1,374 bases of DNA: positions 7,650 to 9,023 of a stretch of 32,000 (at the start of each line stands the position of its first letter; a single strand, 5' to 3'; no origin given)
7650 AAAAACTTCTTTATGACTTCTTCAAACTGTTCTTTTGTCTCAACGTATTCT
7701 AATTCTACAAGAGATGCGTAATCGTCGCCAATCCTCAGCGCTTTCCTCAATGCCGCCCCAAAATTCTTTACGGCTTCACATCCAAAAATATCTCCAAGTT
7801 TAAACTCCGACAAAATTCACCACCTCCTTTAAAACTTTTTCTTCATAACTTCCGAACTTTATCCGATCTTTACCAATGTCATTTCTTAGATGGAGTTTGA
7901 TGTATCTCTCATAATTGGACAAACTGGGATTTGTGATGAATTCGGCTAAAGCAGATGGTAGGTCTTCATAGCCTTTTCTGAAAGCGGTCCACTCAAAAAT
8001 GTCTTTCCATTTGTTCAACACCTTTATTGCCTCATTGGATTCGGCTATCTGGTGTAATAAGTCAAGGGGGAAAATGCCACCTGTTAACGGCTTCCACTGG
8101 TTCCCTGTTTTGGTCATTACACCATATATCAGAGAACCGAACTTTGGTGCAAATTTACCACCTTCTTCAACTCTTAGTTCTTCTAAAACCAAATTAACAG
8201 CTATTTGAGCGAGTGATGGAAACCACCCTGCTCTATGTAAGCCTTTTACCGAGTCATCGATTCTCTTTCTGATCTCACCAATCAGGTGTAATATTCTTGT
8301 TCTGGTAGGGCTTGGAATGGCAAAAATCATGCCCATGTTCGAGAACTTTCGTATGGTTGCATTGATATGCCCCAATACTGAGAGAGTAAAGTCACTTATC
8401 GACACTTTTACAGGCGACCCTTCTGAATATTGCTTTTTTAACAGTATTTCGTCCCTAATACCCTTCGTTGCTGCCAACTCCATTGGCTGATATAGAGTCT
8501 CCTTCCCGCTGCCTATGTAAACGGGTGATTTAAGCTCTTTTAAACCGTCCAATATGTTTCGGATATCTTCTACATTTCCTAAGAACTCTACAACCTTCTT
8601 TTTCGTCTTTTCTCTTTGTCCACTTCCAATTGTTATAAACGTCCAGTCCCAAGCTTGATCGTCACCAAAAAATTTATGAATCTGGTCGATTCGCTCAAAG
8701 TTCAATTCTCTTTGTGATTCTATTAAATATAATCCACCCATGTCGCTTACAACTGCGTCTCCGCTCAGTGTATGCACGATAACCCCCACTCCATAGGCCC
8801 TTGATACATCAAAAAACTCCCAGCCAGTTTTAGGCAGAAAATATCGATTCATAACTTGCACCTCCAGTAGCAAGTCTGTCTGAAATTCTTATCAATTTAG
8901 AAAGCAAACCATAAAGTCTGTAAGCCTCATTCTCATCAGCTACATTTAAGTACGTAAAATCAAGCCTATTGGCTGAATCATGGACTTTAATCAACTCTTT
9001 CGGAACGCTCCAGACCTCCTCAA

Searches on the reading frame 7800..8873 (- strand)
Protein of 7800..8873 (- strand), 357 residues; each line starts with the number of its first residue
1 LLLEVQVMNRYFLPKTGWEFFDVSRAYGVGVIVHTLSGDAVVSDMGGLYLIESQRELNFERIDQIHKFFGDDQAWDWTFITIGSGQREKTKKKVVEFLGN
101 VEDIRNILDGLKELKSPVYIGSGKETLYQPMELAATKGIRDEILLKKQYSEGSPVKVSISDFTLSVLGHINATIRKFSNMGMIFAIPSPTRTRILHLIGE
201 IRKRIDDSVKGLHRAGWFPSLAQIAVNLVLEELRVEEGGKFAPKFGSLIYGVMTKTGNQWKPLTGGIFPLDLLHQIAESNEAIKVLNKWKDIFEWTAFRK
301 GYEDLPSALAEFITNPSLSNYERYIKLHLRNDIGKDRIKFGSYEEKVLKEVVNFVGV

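Call 5: search_protein_families(library=ncbifam, proteins=[window:7800-8873:-], max_evalue=1)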
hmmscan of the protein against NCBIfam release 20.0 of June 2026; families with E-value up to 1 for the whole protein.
window:7800-8873:- (357 aa): 1 family
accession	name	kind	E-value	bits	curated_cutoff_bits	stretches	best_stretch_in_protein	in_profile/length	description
NF010420.0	PRK13846.1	equivalog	0.088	12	536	1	29-92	129-193/316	phosphate acyltransferase PlsX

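Call 6: search_protein_families(library=pfam, proteins=[window:7800-8873:-], max_evalue=1)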
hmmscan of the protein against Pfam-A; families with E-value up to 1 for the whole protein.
window:7800-8873:- (357 aa): 0 families

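Call 22: find_homologous_proteins(query=window:7800-8873:-, max_evalue=0.001)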
Query window:7800-8873:- (357 aa): 31 proteins with E <= 0.001 among 2490 candidates.
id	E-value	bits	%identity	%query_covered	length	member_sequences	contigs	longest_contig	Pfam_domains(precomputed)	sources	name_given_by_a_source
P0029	2.9e-232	788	100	98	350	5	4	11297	-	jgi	-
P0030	5.5e-209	712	89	98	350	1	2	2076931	-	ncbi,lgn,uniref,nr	ncbi:hypothetical protein Asulf_01250 [Archaeoglobus sulfaticallidus PM70-1]|uniref:Uncharacterized 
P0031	1.2e-206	704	87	98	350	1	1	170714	-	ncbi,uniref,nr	ncbi:hypothetical protein [Archaeoglobus neptunius]|uniref:hypothetical protein n=1 Tax=Archaeoglobu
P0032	2.8e-206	703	86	98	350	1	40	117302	-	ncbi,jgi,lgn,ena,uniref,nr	ncbi:hypothetical protein [Methermicoccus shengliensis]|uniref:Uncharacterized protein n=1 Tax=Methe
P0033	2.3e-195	667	82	98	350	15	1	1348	-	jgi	-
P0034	1.6e-194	664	79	98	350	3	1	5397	-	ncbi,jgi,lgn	-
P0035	1.3e-189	648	79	98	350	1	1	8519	-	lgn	-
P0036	5.0e-187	640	79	98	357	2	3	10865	-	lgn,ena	-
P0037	1.3e-183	628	79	98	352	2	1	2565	-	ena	-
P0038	6.6e-174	596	75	98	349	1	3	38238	-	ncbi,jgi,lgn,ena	-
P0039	1.0e-170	586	71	98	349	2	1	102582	-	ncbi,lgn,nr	ncbi:MAG: hypothetical protein N3D19_05895 [Archaeoglobaceae archaeon]|nr:hypothetical protein [Arch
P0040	1.5e-167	576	74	98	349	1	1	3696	-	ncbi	ncbi:hypothetical protein [Archaeoglobus sp.]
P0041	6.0e-166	570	74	98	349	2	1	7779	-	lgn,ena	-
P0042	1.3e-163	563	70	98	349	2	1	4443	-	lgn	-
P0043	2.1e-160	552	67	98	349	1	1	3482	-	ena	-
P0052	1.6e-121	424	57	98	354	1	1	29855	-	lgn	-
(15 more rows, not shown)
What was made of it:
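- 7800..8852 (-): cas8a, the large subunit. It is 350 aa from the MNRYF start; the mechanical ORF begins 7 codons earlier, at 8873. All orthologues are about 350 aa (call 22).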

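Call 23: find_encoding_contigs(protein=P0052, flank=8000, max_places=1)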
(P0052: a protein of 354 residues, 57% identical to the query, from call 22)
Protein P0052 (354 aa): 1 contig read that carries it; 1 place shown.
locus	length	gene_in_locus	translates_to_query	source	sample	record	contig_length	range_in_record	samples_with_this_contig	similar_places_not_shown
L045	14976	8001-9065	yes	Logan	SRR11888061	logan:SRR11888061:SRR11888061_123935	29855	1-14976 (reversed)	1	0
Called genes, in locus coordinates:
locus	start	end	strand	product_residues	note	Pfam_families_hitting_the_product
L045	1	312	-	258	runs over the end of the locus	-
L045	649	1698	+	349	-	PF00909:Ammonium_transp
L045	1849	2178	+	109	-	PF00543:P-II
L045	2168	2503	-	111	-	PF01242:PTPS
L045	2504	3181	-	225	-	PF13353:Fer4_12, PF04055:Radical_SAM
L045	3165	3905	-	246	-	PF00764:Arginosuc_synth (weak), PF02568:ThiI (faint), PF06508:QueC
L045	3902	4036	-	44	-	-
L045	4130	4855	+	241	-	PF21350:Cas6_I-A, PF01881:Cas_Cas6_C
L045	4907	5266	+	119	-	PF05168:HEPN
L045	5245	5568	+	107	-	PF01909:NTP_transf_2, PF18765:Polbeta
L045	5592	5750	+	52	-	-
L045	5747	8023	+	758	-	PF00270:DEAD, PF04851:ResIII (weak), PF00271:Helicase_C (weak), PF22590:Cas3-like_C_2, PF18019:Cas3_HD (weak)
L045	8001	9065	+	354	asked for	-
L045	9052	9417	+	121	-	-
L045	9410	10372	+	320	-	PF01905:DevR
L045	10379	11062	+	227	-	-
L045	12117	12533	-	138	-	PF01850:PIN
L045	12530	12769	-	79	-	PF04014:MazE_antitoxin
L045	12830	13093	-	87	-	PF09827:CRISPR_Cas2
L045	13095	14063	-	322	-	PF01867:Cas_Cas1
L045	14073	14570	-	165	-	PF01930:Cas_Cas4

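Call 24: find_encoding_contigs(protein=P0030, flank=8000, max_places=1)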
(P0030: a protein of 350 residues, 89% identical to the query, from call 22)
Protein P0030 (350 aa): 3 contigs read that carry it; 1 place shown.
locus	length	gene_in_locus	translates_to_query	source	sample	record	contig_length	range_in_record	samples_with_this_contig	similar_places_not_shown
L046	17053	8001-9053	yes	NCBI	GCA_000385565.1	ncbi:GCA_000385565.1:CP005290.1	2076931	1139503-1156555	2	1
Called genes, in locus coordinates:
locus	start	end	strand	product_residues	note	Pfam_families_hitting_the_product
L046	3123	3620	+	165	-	PF01930:Cas_Cas4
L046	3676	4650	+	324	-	PF01867:Cas_Cas1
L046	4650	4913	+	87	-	PF09827:CRISPR_Cas2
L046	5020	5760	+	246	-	PF21350:Cas6_I-A, PF01881:Cas_Cas6_C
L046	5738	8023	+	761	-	PF00270:DEAD, PF04851:ResIII, PF00271:Helicase_C, PF22590:Cas3-like_C_2, PF18019:Cas3_HD (weak)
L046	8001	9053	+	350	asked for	-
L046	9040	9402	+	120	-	-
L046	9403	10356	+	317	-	PF01905:DevR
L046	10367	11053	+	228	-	-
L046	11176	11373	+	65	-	-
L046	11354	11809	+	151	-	PF01850:PIN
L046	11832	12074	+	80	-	-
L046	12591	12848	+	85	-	PF03683:UPF0175, PF24001:DUF7317 (weak)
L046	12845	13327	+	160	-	PF11848:DUF3368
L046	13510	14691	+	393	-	PF00753:Lactamase_B, PF19583:ODP, PF00258:Flavodoxin_1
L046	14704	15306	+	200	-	PF02525:Flavodoxin_2 (weak), PF03358:FMN_red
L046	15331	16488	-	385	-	PF02771:Acyl-CoA_dh_N, PF02770:Acyl-CoA_dh_M, PF00441:Acyl-CoA_dh_1, PF08028:Acyl-CoA_dh_2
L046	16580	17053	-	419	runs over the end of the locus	PF00330:Aconitase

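Call 25: find_encoding_contigs(protein=P0032, flank=8000, max_places=1)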
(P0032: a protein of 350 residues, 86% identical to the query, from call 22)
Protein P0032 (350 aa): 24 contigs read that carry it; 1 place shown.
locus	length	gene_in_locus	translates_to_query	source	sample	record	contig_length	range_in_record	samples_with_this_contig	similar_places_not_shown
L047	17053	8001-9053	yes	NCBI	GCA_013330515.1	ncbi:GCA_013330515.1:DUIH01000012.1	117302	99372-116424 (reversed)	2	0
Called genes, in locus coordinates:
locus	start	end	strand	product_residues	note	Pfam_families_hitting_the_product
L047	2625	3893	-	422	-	PF13173:AAA_14, PF13635:DUF4143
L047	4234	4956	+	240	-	PF21350:Cas6_I-A, PF01881:Cas_Cas6_C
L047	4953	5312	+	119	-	PF05168:HEPN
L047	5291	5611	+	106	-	PF01909:NTP_transf_2, PF18765:Polbeta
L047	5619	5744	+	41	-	PF01881:Cas_Cas6_C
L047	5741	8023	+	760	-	PF00270:DEAD, PF04851:ResIII, PF00271:Helicase_C, PF22590:Cas3-like_C_2, PF18019:Cas3_HD (weak)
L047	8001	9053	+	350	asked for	-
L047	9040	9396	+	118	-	-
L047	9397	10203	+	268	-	PF01905:DevR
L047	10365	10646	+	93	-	-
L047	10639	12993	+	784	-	PF18019:Cas3_HD, PF04851:ResIII, PF00270:DEAD, PF00271:Helicase_C (weak), PF22590:Cas3-like_C_2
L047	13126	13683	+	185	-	PF06695:Sm_multidrug_ex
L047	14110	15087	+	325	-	-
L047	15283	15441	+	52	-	-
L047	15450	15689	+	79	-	-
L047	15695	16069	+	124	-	-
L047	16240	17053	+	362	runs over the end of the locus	-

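Call 33: find_related_loci(query=A1, collection=metagenome_contigs, flank=6000)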
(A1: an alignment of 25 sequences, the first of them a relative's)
Query A1 (350 aa) in metagenome_contigs; peptide patterns used: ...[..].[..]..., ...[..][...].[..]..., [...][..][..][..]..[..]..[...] (x = any residue, [..] = any of these).
240 stretches matched a pattern; 28 encode a relative of the query (tblastn E <= 1e-3); 28 distinct loci.
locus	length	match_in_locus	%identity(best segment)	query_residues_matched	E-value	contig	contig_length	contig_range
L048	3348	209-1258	86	1-350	0e+0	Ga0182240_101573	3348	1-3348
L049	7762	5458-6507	86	1-350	0e+0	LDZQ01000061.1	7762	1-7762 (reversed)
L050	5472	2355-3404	84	1-350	0e+0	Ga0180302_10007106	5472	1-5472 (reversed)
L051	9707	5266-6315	81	1-350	0e+0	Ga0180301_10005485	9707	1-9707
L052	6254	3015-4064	82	1-350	0e+0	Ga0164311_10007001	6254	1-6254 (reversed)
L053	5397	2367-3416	79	1-350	0e+0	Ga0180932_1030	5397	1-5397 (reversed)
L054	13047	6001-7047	75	1-350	8e-180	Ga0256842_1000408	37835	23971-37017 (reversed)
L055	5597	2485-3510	73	1-343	8e-172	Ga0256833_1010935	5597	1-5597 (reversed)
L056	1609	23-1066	64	1-350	2e-166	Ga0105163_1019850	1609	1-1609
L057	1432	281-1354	63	1-350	3e-165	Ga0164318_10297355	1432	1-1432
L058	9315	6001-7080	62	1-350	8e-145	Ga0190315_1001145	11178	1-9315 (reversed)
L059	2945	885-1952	58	1-350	6e-146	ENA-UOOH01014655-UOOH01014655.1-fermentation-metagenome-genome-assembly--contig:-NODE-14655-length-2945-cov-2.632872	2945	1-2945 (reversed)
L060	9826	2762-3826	54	1-350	2e-129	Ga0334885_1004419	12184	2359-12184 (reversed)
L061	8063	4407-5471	54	1-350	2e-129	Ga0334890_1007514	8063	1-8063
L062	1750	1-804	63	83-350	4e-125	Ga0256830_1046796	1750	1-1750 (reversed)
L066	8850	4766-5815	42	1-348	3e-69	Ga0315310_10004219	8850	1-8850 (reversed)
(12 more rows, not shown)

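Call 39: search_solved_structures(query=A1, max_evalue=10, show_alignments=1)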
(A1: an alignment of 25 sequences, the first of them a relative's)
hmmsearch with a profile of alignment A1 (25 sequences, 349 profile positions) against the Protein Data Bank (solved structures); distinct sequences matched with E-value up to 10: 3.
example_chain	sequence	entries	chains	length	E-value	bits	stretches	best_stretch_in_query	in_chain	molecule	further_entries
9g6k_L1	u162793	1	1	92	0.14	14.5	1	283-339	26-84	Large ribosomal subunit protein mL54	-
9i05_AF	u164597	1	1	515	0.77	12.1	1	247-338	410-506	Large ribosomal subunit protein mL54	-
6zbi_B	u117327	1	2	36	1.4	11.2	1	314-340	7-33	Sodium/hydrogen exchanger 1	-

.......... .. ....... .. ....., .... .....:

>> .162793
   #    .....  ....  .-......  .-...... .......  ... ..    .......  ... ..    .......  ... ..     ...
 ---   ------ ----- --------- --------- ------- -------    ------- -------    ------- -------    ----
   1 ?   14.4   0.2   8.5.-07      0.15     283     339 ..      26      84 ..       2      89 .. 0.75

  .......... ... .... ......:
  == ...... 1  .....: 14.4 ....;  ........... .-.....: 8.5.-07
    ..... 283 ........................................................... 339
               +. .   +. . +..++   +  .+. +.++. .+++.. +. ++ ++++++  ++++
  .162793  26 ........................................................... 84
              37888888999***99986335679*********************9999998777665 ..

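Call 63: predict_structure(alignment_id=A1)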
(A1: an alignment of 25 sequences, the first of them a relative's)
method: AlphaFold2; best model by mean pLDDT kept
length: 350 residues; sequences in the alignment: 25
mean_pLDDT: 85.4   pTM: 0.85
mean pLDDT of the five models: 85.4, 84.2, 83.7, 82.6, 79.4
residues with pLDDT >= 90: 214; 70-90: 84; 50-70: 20; < 50: 32
segments of 3 or more residues with pLDDT < 50: 128-145, 326-337
pLDDT, mean of each block of 10 residues (from residue 1): 93 93 98 96 97 96 92 89 95 96 92 81 66 41 60 95 94 89 95 90 91 97 87 86 88 84 94 91 92 90 94 89 59 46 53
secondary structure, 60 per line:
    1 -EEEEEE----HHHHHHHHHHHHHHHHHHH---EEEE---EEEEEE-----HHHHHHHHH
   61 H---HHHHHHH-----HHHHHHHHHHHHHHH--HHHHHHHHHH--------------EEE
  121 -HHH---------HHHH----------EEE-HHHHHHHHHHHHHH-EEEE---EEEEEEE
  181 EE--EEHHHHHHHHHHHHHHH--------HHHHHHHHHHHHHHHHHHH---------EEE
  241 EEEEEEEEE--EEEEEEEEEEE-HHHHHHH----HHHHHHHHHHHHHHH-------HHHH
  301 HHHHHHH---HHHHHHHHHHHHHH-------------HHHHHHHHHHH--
elements in order: E2-7 H12-30 E34-37 E41-46 H52-61 H65-71 H77-91 H94-103 E118-120 H134-137 E148-150 H152-165 E167-170 E174-182 H187-201 H210-228 E238-249 E252-262 H264-270 H275-289 H297-307 H311-324 H338-348

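Call 66: fold_search(model_id=the predicted structure, library=pdb)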
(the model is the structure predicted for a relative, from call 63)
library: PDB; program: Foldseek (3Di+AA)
matches with E <= 10: 316; with E <= 0.001: 1
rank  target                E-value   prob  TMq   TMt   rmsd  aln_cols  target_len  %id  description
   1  7tr6_C                3.1e-08  1.00  0.49  0.51   9.9       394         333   14  Cascade complex from type I-A CRISPR-Cas system (released 2022-08-10)
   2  8ip0_J                1.1e-03  0.99  0.38  0.31  10.0       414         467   10  Cryo-EM structure of type I-B Cascade bound to a PAM-containing dsDNA target at 3.6 angstrom resolution (released 2024-03-20)
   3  8h67_L                2.1e-03  0.98  0.38  0.30  11.8       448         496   11  type I-B Cascade bound to a PAM-containing dsDNA target at 3.8 angstrom resolution. (released 2024-05-01)
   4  8b2x                  3.2e-03  0.91  0.30  0.18  16.1       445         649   11  Structure of the type I-G CRISPR effector (released 2022-11-09)
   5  8dex_I                9.0e-02  0.35  0.18  0.16  14.0       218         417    9  type I-C Cascade (released 2023-02-15)
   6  9cq3_c                9.0e-02  0.08  0.10  0.13  22.1       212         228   13  The gap-filling complex with Pol mu engaged in the NHEJ pathway (released 2025-04-23)
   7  3w03_A                9.5e-02  0.09  0.09  0.12  22.4       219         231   12  XLF-XRCC4 complex (released 2012-11-07)
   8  2qm4_A                1.2e-01  0.08  0.09  0.12  22.4       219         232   12  Crystal structure of human XLF/Cernunnos, a non-homologous end-joining factor (released 2007-12-11)
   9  2qm4_D                1.2e-01  0.07  0.09  0.12  21.6       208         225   12  Crystal structure of human XLF/Cernunnos, a non-homologous end-joining factor (released 2007-12-11)
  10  1q2l                  2.7e-01  0.04  0.13  0.07  20.7       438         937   11  Crystal Structure of pitrilysin (released 2005-05-17)
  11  5wob_A                2.7e-01  0.04  0.12  0.06  23.9       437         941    9  Crystal Structure Analysis of Fab1-Bound Human Insulin Degrading Enzyme (IDE) in Complex with Insulin (released 2018-04-18)
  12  3q4f_A                3.3e-01  0.05  0.10  0.12  21.5       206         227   13  Crystal structure of xrcc4/xlf-cernunnos complex (released 2011-08-03)
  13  8dfo_I                3.7e-01  0.16  0.20  0.17  12.5       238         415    8  type I-C Cascade bound to AcrIC4 (released 2023-02-15)
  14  9cq3_C                3.7e-01  0.04  0.09  0.12  21.7       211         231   13  The gap-filling complex with Pol mu engaged in the NHEJ pathway (released 2025-04-23)
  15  9n81_C                3.9e-01  0.04  0.09  0.12  22.4       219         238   12  A gap-filling complex with Pol mu engaged in the NHEJ Pathway (released 2025-04-23)
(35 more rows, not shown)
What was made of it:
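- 7800..8852 (-): The AF2 model has pLDDT 85 and its top Foldseek hit is 7TR6_C, type I-A Cascade, E 3e-8 (calls 63, 66).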

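Call 72: search_protein_families(library=padloc, proteins=[window:7800-8873:-], max_evalue=0.01)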
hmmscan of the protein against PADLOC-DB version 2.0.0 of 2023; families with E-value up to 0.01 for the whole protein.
window:7800-8873:- (357 aa): 1 family
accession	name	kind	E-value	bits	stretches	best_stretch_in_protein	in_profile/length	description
PDLC01513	Cas8a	-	3e-169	560.8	1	8-357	1-327/327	CAS-I-A; effector_LS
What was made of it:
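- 7800..8852 (-): PADLOC Cas8a PDLC01513, positions 1-327 of 327, E 3e-169 (call 72).
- On Split or detached N-terminus of the adjacent Cas8a: All homologues are about 350 aa. The fold matches a 333-aa chain of the type I-A Cascade structure 7TR6 (calls 22, 66, 72).
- (7) Cas8a is complete (calls 22, 63, 66, 72). Cas8a covers its profile at positions 1-327 of 327 and is about 350 aa in all 30 homologues (calls 22, 72).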

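Call 73: search_protein_families(library=pfam, proteins=[L045:4907-5266:+, L045:5245-5568:+], max_evalue=0.01)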
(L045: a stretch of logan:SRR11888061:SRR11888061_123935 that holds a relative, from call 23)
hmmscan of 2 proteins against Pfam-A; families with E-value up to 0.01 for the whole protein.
L045:4907-5266:+ (119 aa): 1 family
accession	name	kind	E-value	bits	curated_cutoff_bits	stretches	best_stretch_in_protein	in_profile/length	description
PF05168.19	HEPN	-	1.2e-32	112.9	22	1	6-116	2-115/117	HEPN domain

L045:5245-5568:+ (107 aa): 3 families
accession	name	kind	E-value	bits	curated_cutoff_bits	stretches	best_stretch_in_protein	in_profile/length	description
PF01909.29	NTP_transf_2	-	1.5e-13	51.4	21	1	12-103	6-92/93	Nucleotidyltransferase domain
PF18765.7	Polbeta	-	7.9e-11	42.4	26.9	1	16-83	5-72/93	Polymerase beta, Nucleotidyltransferase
PF22600.2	MTPAP-like_central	-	0.00013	22.5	27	1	8-50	27-66/139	Poly(A) RNA polymerase, mitochondrial-like, central palm domain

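Call 79: search_protein_families(library=padloc, proteins=[L045:5592-5750:+], max_evalue=0.01)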
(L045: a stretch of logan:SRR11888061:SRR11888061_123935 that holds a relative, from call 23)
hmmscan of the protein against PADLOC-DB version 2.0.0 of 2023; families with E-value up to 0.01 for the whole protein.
L045:5592-5750:+ (52 aa): 1 family
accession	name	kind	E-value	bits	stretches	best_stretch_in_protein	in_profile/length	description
PDLC01542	Cas8b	-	3.2e-16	57.4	1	22-52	4-34/574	CAS-I-B; effector_LS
